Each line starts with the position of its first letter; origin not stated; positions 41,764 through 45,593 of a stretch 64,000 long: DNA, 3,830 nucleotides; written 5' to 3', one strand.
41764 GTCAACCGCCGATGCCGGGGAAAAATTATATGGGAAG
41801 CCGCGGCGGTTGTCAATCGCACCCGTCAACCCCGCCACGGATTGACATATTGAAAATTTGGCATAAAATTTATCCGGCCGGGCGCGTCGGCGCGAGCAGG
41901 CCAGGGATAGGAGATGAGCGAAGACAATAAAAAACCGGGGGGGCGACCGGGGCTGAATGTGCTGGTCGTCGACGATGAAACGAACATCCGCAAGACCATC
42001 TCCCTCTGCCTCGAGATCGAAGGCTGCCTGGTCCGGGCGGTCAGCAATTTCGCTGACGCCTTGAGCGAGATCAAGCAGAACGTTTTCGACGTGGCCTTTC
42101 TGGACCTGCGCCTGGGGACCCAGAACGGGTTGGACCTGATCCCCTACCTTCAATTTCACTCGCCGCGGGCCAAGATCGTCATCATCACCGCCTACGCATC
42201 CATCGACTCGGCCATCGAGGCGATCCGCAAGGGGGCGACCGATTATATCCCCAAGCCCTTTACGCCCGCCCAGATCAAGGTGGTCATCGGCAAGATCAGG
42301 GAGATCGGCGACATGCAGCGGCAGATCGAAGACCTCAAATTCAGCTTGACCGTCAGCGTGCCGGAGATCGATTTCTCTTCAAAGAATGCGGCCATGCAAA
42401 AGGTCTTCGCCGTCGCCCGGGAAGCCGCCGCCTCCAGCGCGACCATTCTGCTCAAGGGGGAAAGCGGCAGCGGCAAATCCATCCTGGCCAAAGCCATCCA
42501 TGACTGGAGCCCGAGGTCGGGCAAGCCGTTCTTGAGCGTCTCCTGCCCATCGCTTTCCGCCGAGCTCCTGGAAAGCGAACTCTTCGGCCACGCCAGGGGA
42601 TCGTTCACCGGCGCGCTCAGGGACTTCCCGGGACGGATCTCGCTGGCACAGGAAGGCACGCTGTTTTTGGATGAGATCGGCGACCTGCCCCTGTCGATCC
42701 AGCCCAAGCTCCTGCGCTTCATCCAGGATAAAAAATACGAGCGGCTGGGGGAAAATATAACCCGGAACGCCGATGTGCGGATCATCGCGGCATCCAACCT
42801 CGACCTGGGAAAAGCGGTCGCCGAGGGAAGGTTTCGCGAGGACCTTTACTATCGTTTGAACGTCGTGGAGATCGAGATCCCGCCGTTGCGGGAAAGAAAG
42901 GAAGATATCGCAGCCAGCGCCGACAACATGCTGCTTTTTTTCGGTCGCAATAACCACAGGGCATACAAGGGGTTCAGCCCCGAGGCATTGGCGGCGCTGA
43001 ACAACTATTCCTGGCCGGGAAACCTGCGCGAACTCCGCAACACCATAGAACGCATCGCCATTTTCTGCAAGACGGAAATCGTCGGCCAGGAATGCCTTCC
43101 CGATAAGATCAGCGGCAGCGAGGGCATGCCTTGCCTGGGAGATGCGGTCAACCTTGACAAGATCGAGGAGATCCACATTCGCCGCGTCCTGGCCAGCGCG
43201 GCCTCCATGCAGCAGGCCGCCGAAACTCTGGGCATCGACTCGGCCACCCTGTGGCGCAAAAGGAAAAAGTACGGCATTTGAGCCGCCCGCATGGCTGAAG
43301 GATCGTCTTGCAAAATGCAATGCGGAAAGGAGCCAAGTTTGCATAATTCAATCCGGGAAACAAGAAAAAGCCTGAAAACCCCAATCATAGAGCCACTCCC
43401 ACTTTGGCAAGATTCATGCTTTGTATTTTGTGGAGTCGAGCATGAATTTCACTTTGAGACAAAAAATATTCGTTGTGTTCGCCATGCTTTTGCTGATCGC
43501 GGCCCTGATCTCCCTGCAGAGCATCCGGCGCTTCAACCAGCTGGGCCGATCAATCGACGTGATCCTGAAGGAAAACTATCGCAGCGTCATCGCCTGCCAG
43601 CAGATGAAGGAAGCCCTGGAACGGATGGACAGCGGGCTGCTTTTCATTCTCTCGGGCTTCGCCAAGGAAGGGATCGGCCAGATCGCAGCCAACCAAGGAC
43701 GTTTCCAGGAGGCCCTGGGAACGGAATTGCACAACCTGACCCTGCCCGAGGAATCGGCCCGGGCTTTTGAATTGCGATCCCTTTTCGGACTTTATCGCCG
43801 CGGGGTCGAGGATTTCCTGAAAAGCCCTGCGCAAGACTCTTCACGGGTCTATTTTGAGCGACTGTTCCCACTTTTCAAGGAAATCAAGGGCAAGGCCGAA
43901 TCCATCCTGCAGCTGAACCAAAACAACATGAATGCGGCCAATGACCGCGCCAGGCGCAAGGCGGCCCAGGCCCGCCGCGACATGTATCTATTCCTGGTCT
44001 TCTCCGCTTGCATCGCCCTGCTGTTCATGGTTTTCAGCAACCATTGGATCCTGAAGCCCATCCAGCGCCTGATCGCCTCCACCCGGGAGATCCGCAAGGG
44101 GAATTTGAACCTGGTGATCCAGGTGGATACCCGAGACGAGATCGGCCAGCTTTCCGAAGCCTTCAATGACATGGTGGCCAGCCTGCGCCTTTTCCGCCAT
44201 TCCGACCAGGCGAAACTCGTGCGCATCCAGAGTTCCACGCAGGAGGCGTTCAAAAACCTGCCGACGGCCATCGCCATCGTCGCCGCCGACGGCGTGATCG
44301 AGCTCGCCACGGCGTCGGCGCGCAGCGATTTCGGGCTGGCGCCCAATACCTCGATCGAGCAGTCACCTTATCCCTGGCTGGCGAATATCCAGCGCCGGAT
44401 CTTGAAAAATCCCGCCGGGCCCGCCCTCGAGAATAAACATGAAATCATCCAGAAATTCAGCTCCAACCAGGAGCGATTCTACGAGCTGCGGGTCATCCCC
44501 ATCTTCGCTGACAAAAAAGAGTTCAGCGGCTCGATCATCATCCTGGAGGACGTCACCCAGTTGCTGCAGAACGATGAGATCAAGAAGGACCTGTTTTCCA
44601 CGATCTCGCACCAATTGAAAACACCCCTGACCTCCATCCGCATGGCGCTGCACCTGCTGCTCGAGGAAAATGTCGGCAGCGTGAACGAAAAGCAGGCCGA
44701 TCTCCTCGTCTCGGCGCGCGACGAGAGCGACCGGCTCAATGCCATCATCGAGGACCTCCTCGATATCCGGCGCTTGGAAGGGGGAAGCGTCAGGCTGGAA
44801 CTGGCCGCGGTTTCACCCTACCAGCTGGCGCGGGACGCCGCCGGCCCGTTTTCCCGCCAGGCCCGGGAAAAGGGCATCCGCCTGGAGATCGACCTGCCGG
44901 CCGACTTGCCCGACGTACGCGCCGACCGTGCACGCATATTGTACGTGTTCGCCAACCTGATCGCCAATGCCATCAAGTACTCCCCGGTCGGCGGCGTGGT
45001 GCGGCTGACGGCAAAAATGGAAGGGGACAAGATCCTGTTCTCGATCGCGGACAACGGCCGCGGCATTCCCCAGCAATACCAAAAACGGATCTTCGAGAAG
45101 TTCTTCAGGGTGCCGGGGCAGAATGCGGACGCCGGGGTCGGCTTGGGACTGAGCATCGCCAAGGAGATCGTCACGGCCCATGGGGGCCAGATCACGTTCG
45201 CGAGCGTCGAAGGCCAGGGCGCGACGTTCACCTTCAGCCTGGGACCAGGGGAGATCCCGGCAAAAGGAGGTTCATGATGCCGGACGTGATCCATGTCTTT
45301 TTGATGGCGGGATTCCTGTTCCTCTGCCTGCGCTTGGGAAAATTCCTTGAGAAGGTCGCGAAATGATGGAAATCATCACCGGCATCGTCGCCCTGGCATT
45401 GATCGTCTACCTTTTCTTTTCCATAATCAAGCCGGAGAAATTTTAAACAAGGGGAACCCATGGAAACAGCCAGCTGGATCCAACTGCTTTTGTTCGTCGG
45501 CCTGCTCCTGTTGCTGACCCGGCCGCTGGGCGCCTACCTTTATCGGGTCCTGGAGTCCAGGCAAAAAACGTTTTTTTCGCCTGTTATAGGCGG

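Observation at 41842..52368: kdp locus wired to a sigma54 activator, with a kinase-less KdpD and an EIIA(Ntr)-like gene in the same transcription direction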

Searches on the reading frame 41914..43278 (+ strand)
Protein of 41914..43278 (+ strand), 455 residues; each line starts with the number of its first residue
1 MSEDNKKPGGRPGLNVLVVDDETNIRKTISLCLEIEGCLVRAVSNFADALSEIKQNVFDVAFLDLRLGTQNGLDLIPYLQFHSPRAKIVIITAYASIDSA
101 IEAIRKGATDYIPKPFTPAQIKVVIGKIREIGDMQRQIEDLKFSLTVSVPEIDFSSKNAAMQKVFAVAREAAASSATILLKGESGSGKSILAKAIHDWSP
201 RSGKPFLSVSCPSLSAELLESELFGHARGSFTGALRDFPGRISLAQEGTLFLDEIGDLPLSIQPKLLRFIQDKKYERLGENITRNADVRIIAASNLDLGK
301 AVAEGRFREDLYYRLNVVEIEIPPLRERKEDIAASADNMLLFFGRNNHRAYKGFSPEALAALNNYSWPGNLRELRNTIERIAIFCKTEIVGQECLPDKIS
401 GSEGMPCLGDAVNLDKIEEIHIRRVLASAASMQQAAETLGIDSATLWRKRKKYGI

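Call 6: search_protein_families(library=pfam, proteins=[window:41914-43278:+], max_evalue=0.01)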
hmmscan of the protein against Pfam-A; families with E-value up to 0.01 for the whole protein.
window:41914-43278:+ (455 aa): 12 families
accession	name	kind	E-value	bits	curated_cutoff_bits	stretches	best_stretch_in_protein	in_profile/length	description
PF00158.32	Sigma54_activat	-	4.1e-63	212.5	20.2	1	156-321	3-168/168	Sigma-54 interaction domain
PF00072.30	Response_reg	-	3.1e-25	88.9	30.2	1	16-123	1-108/111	Response regulator receiver domain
PF25601.1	AAA_lid_14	-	9.6e-21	73.8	27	1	326-402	1-77/87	AAA+ ATPase lid domain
PF14532.12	Sigma54_activ_2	-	4.4e-17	63.1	25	1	159-325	5-138/138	Sigma-54 interaction domain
PF01078.27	Mg_chelatase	-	2.1e-09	37.5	20.3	1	234-296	94-158/207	Magnesium chelatase, subunit ChlI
PF02954.25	HTH_8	-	8.2e-08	32.3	22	1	414-453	2-42/42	Bacterial regulatory protein, Fis family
PF00004.35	AAA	-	7.6e-07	30.1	21.2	1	178-309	1-125/131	ATPase family associated with various cellular activities (AAA)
PF07728.20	AAA_5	-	9.8e-07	29.3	22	1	178-296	2-123/139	AAA domain (dynein-related subfamily)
PF13401.12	AAA_22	-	0.00041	21.1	27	1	178-215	8-45/130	AAA domain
PF01695.23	IstB_IS21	-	0.0016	18.4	24.1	1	133-285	48-193/238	IstB-like ATP binding protein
PF13191.12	AAA_16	-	0.0021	19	32.6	1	169-229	17-84/167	AAA ATPase domain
PF18024.7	HTH_50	-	0.0043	17.1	27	0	415-455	9-49/50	Helix-turn-helix domain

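Call 87: search_protein_families(library=ncbifam, proteins=[window:41914-43278:+], max_evalue=0.001)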
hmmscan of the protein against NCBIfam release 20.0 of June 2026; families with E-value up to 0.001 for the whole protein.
window:41914-43278:+ (455 aa): 105 families (the best 25 are shown)
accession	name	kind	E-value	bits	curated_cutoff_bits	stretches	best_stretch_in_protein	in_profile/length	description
NF008469.0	PRK11361.1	equivalog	4.1e-110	368.6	714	1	15-455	6-456/461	acetoacetate metabolism transcriptional regulator AtoC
TIGR01818.1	ntrC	equivalog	6.5e-106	354.9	558.6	1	16-421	1-406/463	nitrogen regulation protein NR(I)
TIGR02915.1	PEP_resp_reg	equivalog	3.7e-104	349.1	502.6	1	16-455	1-444/445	PEP-CTERM-box response regulator transcription factor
NF041946.1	LuxO_transreg_Vib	equivalog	1.2e-98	330.9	800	1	38-407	21-388/463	quorum-sensing sigma-54 dependent transcriptional regulator LuxO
NF007689.0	PRK10365.1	equivalog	5.2e-93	312.2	760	1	14-449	6-438/441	sigma-54-dependent response regulator transcription factor ZraR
NF041552.1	TF_PrdR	equivalog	4.3e-92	309.3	795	1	157-454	272-577/577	sigma-54 dependent transcriptional regulator PrdR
NF051870.1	NAssimRespRegNtrX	equivalog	2.8e-91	306.7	600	1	15-401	3-387/452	nitrogen assimilation response regulator NtrX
TIGR01817.1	nifA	equivalog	3.4e-91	306.6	528.85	1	157-442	201-486/534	nif-specific transcriptional activator NifA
NF038308.1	RNA_repair_RtcR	equivalog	3.3e-89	300.1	650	1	147-403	175-440/530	RNA repair transcriptional activator RtcR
NF008176.1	PRK10923.1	equivalog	9.1e-88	294.9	620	1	16-400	6-386/469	nitrogen regulation protein NR(I)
NF011695.0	PRK15115.1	equivalog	1e-86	291.4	763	1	15-428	8-410/445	two-component system response regulator GlrR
NF049963.1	RespRegFlgRCampy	domain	2.7e-86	290.1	750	1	14-454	1-428/429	fla regulon two-component system response regulator FlgR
NF050807.1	TransRegFlbDCaul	equivalog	1.5e-78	264.7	750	1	36-395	23-361/454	sigma-54-dependent transcriptional regulator FlbD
NF003451.0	PRK05022.1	equivalog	1.2e-77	261.8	476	1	153-391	191-429/512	nitric oxide reductase transcriptional regulator NorR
NF011958.0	PRK15429.1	equivalog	1.4e-74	252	830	1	157-455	384-686/692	formate hydrogenlyase transcriptional activator FlhA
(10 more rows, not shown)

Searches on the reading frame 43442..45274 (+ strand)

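Call 6: search_protein_families(library=pfam, proteins=[window:43442-45274:+], max_evalue=0.01)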
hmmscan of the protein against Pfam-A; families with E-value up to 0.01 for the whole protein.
window:43442-45274:+ (611 aa): 6 families
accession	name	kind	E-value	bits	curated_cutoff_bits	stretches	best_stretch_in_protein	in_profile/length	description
PF02518.31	HATPase_c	-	1.7e-26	93.3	26.4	1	495-600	2-107/111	Histidine kinase-, DNA gyrase B-, and HSP90-like ATPase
PF00512.31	HisKA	-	2.5e-18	66.3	26.9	1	381-448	2-66/66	His Kinase A (phospho-acceptor) domain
PF00672.30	HAMP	-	2e-15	57.2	25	1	200-249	3-52/53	HAMP domain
PF08448.16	PAS_4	-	1.6e-07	32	23.1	1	270-374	1-108/110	PAS fold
PF13426.13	PAS_9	-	0.0022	18.7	27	1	274-373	1-103/103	PAS domain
PF00989.32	PAS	-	0.0061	17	22.6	0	268-371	5-113/113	PAS fold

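Call 87: search_protein_families(library=ncbifam, proteins=[window:43442-45274:+], max_evalue=0.001)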
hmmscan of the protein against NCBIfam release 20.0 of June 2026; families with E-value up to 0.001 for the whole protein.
window:43442-45274:+ (611 aa): 90 families (the best 25 are shown)
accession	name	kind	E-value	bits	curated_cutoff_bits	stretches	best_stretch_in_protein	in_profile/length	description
NF046044.1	PnpS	equivalog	1.6e-72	244.7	400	1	206-600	1-389/390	two-component system histidine kinase PnpS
NF033092.0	HK_WalK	equivalog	2.5e-69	234.4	725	1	186-600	184-592/594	cell wall metabolism sensor histidine kinase WalK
TIGR02966.1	phoR_proteo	equivalog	4.2e-56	190.4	334.2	1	264-599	6-332/333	phosphate regulon sensor histidine kinase PhoR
NF045911.1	TCSHisKinNblS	equivalog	1.6e-51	175.4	1000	1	179-600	180-618/621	two-component system sensor histidine kinase NblS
NF040691.1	MtrAB_MtrB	equivalog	2.2e-48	165.6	450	2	370-600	260-490/507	MtrAB system histidine kinase MtrB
NF006800.0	PRK09303.1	equivalog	3.8e-47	161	342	1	370-600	140-375/383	histidine kinase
NF008468.0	PRK11360.1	equivalog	5.6e-45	153.8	646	1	168-600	185-606/616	two-component system sensor histidine kinase AtoS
NF011874.0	PRK15347.1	equivalog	6.9e-44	150.1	852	1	381-600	398-612/921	two component system sensor kinase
NF008312.0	PRK11100.1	equivalog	7e-44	150.4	356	1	368-599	243-471/477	two-component system sensor histidine kinase CreC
TIGR02956.1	TMAO_torS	equivalog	3e-43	148.1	676.5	1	380-600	463-680/967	TMAO reductase system sensor histidine kinase/response regulator TorS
NF033093.1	HK_VicK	exception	2e-42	145.4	680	1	179-600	13-433/448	cell wall metabolism sensor histidine kinase VicK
NF012163.2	BaeS_SmeS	equivalog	5.2e-41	141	500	2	374-588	233-444/457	sensor histidine kinase efflux regulator BaeS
NF041880.1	EPS_EpsF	equivalog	1.5e-40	139.1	900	1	342-597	228-488/492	response regulator EpsF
TIGR01386.1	cztS_silS_copS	subfamily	9.2e-40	137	292.55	1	386-599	246-455/457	heavy metal sensor histidine kinase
NF007837.0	PRK10549.1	equivalog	2.9e-39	135.1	603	2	373-593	232-449/466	envelope stress sensor histidine kinase BaeS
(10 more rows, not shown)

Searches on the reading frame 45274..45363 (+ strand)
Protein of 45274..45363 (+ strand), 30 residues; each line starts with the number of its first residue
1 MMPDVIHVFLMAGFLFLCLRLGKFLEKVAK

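Call 6: search_protein_families(library=pfam, proteins=[window:45274-45363:+], max_evalue=0.01)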
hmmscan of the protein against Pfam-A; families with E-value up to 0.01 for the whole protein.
window:45274-45363:+ (30 aa): 0 families

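Call 87: search_protein_families(library=ncbifam, proteins=[window:45274-45363:+], max_evalue=0.001)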
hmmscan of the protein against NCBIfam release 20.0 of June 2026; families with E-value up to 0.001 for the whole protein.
window:45274-45363:+ (30 aa): 0 families
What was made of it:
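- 45274..45366 (+): conserved 30-codon hydrophobic ORF, overlapping both the HK stop and the kdpF start. No Pfam or NCBIfam hit (calls 6, 87).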

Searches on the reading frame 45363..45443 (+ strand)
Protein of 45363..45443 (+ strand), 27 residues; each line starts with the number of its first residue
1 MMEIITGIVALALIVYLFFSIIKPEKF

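Call 6: search_protein_families(library=pfam, proteins=[window:45363-45443:+], max_evalue=0.01)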
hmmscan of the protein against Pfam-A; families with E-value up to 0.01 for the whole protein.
window:45363-45443:+ (27 aa): 1 family
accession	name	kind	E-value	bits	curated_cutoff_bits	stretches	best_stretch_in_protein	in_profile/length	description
PF09604.15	Potass_KdpF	-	3.9e-10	39.8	21.2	1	5-27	2-24/24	F subunit of K+-transporting ATPase (Potass_KdpF)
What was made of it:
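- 45363..45446 (+): kdpF. Potass_KdpF, 3.9e-10 (call 6).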
